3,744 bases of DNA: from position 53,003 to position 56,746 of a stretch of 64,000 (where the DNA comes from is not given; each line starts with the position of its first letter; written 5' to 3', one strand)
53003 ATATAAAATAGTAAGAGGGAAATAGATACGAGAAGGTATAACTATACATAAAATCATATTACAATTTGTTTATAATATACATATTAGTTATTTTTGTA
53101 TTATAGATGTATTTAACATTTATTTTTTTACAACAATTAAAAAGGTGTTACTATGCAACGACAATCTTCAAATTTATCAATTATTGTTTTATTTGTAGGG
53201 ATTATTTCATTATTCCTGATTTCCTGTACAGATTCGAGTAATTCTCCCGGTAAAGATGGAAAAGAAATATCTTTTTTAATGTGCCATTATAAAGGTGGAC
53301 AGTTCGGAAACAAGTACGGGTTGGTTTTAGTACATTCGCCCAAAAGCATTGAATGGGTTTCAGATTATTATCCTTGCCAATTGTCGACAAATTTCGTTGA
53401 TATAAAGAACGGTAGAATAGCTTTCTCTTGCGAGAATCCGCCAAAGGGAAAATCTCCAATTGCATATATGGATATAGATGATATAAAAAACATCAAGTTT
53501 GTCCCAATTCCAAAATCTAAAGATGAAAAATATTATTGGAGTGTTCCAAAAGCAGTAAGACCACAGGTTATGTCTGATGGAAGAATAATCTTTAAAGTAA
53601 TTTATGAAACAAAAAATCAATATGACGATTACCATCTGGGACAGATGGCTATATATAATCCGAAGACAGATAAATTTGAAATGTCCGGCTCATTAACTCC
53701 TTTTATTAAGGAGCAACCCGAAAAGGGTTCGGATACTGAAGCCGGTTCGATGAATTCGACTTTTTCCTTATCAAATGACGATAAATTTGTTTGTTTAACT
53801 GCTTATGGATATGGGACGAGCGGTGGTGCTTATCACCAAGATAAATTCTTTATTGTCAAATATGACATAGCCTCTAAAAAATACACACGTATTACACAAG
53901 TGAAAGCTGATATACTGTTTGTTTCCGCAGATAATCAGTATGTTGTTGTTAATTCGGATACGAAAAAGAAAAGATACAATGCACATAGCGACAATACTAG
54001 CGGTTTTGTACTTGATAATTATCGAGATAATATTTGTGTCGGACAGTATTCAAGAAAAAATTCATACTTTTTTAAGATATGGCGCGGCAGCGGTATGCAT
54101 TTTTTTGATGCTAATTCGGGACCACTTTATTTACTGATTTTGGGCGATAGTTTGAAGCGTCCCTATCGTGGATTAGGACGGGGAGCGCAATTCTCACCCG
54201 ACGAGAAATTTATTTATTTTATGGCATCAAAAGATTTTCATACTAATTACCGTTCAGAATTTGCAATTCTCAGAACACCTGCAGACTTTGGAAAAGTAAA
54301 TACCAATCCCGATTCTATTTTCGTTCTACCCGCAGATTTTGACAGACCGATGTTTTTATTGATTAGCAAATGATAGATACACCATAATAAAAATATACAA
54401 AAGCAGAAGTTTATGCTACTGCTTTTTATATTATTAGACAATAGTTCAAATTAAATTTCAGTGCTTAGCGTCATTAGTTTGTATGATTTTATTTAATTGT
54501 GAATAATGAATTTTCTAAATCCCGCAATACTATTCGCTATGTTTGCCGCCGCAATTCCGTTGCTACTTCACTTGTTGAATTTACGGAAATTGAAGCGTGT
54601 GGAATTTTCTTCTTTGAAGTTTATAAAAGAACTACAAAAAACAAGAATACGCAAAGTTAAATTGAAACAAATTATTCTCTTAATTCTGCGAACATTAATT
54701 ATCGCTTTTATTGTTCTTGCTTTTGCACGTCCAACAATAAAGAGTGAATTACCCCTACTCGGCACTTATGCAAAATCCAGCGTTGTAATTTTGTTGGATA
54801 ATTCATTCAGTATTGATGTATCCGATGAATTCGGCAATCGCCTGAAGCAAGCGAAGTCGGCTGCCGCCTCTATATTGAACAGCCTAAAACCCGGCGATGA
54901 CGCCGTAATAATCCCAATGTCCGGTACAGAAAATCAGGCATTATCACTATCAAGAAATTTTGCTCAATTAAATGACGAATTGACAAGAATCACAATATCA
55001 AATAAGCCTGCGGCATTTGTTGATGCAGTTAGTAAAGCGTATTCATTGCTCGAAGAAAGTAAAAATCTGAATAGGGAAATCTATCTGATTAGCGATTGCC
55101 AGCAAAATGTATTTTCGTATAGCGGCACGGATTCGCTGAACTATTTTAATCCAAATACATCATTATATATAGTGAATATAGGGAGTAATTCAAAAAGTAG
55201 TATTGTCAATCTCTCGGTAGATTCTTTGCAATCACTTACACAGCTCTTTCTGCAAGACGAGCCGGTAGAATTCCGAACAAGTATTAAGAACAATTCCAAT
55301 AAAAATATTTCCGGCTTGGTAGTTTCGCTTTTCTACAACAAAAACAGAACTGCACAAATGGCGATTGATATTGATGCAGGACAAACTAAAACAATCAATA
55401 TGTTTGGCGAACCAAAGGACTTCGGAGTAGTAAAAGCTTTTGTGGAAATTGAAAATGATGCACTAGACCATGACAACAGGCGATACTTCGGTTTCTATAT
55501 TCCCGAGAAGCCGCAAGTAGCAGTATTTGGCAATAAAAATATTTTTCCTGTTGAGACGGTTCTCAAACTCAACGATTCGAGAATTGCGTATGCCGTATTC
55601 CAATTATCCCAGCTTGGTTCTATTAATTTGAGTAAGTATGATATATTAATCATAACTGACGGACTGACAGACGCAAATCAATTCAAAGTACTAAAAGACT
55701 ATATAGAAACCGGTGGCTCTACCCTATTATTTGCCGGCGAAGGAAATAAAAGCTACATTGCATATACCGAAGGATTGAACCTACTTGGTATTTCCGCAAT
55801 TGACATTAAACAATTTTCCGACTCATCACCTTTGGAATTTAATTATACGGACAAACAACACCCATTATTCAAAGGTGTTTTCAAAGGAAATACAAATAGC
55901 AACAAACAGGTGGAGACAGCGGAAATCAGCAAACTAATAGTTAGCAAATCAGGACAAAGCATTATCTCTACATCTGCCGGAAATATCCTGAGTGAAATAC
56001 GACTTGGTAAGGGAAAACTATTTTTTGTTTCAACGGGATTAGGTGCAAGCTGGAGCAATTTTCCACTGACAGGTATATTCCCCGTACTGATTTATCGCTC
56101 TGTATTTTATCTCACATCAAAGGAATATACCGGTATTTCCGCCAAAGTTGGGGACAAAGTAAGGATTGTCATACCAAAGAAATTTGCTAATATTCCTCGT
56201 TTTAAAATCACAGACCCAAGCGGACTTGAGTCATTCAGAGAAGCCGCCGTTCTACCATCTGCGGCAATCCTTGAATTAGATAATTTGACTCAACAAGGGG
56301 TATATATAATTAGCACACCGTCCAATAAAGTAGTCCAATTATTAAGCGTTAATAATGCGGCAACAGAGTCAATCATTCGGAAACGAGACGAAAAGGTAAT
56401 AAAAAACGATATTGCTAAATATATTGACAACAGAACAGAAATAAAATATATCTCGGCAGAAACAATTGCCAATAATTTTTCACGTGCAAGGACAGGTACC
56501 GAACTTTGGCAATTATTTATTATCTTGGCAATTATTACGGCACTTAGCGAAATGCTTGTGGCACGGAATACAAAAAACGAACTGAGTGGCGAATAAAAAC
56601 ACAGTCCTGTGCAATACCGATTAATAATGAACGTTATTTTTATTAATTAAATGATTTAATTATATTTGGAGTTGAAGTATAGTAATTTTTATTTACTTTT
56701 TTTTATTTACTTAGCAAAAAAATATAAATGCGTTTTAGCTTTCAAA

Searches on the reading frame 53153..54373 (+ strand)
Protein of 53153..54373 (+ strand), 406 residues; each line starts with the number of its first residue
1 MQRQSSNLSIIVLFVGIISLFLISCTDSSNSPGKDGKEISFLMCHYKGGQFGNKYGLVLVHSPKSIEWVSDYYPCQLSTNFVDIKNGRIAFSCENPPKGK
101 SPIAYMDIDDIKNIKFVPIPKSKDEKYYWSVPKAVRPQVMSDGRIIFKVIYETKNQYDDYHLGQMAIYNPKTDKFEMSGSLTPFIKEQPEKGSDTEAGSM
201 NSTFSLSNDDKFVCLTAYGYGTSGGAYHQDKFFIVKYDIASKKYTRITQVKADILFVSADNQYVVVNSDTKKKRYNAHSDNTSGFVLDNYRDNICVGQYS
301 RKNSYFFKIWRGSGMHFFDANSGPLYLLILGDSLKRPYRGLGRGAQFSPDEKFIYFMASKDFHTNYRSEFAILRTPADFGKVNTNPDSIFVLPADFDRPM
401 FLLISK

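Call 7: search_protein_families(library=pfam, proteins=[window:53153-54373:+], max_evalue=0.01)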
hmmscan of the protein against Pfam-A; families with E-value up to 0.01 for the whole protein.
window:53153-54373:+ (406 aa): 0 families

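Call 39: find_homologous_proteins(query=window:53153-54373:+, max_evalue=0.001)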
Query window:53153-54373:+ (406 aa): 25 proteins with E <= 0.001 among 2442 candidates.
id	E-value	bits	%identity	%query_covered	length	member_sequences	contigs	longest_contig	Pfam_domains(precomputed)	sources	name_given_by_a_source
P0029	1.6e-277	938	100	100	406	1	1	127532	-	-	-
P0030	5.7e-231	784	82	100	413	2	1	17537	-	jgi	jgi:hypothetical protein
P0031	1.4e-163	563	60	100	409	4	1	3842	-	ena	-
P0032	4.5e-162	558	61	98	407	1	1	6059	-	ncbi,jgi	-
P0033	5.4e-127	442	53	99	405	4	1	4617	-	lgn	-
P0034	1.1e-120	421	52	99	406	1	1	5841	-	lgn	-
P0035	3.7e-115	403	52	90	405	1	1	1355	-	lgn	-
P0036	5.1e-108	380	46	96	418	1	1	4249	-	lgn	-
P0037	4.5e-102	360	45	97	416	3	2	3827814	-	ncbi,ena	-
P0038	4.5e-100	353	46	90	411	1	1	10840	-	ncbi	ncbi:hypothetical protein ACFLSQ_08230 [Bacteroidota bacterium]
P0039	3.7e-85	304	41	98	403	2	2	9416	-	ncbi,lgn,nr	ncbi:MAG: hypothetical protein JW735_02725 [Prolixibacteraceae bacterium]|nr:hypothetical protein [P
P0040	3.3e-83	298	40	96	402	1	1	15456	-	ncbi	-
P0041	3.1e-82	295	41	92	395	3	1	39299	-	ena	-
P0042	3.5e-82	294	41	98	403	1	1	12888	-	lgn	-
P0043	8.0e-82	293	39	98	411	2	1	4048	-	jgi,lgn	jgi:hypothetical protein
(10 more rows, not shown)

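Call 40: find_encoding_contigs(protein=P0030, flank=10000, max_places=3)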
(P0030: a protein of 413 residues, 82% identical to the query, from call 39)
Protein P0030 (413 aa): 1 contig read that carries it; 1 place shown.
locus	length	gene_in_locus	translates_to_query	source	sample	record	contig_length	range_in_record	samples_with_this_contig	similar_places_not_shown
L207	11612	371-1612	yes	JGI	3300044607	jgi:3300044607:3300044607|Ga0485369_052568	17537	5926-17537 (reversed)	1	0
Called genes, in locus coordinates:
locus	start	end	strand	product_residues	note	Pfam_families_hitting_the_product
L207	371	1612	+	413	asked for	-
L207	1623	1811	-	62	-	-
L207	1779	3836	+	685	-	PF07584:BatA, PF13519:VWA_2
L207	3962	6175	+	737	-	PF13174:TPR_6 (faint), PF07719:TPR_2 (faint), PF13424:TPR_12 (faint), PF17874:TPR_MalT (faint), PF13432:TPR_16 (faint), PF13428:TPR_14 (faint)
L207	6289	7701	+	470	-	PF00072:Response_reg, PF00158:Sigma54_activat, PF14532:Sigma54_activ_2, PF00004:AAA (weak), PF07728:AAA_5 (weak), PF25601:AAA_lid_14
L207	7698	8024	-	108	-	PF02617:ClpS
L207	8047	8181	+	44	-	-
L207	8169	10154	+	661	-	PF00662:Proton_antipo_N, PF00361:Proton_antipo_M, PF01010:Proton_antipo_C (weak)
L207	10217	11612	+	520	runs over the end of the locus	PF00361:Proton_antipo_M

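Call 41: find_encoding_contigs(protein=P0032, flank=10000, max_places=3)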
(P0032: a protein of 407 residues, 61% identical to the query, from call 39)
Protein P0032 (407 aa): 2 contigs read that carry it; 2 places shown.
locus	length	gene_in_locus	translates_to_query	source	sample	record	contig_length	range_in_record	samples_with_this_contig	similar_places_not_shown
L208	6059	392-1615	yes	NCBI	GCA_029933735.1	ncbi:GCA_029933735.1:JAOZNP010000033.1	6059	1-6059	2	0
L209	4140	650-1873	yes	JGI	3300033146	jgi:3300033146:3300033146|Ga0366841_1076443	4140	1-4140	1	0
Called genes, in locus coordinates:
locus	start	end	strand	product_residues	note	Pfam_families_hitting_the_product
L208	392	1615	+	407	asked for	-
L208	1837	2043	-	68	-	-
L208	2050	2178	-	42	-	-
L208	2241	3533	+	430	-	PF03816:LytR_cpsA_psr (faint)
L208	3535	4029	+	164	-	PF00300:His_Phos_1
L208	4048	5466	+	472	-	PF00224:PK, PF02887:PK_C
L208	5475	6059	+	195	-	?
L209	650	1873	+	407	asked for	-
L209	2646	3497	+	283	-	PF20247:DUF6602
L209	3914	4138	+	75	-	?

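Call 51: find_encoding_contigs(protein=P0031, flank=10000, max_places=4)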
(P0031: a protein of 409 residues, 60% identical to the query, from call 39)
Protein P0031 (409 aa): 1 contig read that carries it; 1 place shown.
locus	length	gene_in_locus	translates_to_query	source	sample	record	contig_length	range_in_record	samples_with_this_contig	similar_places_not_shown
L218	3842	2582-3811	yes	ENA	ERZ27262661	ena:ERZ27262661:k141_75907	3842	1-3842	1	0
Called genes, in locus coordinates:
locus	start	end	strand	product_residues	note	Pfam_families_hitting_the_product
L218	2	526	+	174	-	?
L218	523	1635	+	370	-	-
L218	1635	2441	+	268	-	PF01925:TauE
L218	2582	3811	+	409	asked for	-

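Call 52: find_encoding_contigs(protein=P0037, flank=10000, max_places=3)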
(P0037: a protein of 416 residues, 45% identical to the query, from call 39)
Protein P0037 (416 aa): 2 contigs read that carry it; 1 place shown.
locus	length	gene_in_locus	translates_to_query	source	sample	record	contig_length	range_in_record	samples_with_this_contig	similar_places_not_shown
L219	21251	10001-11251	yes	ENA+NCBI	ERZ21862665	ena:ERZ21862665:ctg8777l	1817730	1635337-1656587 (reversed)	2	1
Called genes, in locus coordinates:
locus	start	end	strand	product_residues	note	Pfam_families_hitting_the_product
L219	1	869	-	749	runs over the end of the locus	-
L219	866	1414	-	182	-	PF04542:Sigma70_r2, PF07638:Sigma70_ECF (weak), PF08281:Sigma70_r4_2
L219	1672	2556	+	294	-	PF06167:Peptidase_M90, PF02810:SEC-C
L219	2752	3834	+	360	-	PF00154:RecA_N, PF08423:Rad51, PF06745:ATPase (weak), PF27531:MT3502_N (weak), PF21096:RecA_C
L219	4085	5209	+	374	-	PF13483:Lactamase_B_3, PF12706:Lactamase_B_2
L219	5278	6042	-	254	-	PF08032:SpoU_sub_bind (weak), PF00588:SpoU_methylase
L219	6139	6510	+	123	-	PF14489:QueF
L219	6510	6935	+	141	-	PF01242:PTPS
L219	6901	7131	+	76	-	-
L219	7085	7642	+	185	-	PF00440:TetR_N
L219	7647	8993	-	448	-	PF00817:IMS, PF11798:IMS_HHH (weak), PF11799:IMS_C, PF13438:DUF4113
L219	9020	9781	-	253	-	-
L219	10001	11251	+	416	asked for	-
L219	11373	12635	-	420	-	PF00275:EPSP_synthase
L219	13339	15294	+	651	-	PF01343:Peptidase_S49, PF25145:NfeD1b_N, PF01343:Peptidase_S49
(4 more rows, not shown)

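Call 67: search_protein_families(library=ncbifam, proteins=[window:53153-54373:+], max_evalue=0.01)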
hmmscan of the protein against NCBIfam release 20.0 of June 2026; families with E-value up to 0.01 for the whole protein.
window:53153-54373:+ (406 aa): 0 families

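Call 68: search_protein_families(library=padloc, proteins=[window:53153-54373:+], max_evalue=0.01)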
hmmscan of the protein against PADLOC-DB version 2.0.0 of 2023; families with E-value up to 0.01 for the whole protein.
window:53153-54373:+ (406 aa): 0 families

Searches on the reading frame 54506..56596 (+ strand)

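Call 7: search_protein_families(library=pfam, proteins=[window:54506-56596:+], max_evalue=0.01)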
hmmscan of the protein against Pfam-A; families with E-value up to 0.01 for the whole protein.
window:54506-56596:+ (696 aa): 3 families
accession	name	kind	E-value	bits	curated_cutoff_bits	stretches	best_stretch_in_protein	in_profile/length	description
PF07584.16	BatA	-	4.4e-18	65.9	25.9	1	1-76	1-77/77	Aerotolerance regulator N-terminal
PF13519.12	VWA_2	-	4.2e-12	47.1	27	1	93-197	1-105/107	von Willebrand factor type A domain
PF23355.1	IFT52_GIFT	-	0.0052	16.3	27.2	0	390-418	60-88/246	IFT52 GIFT domain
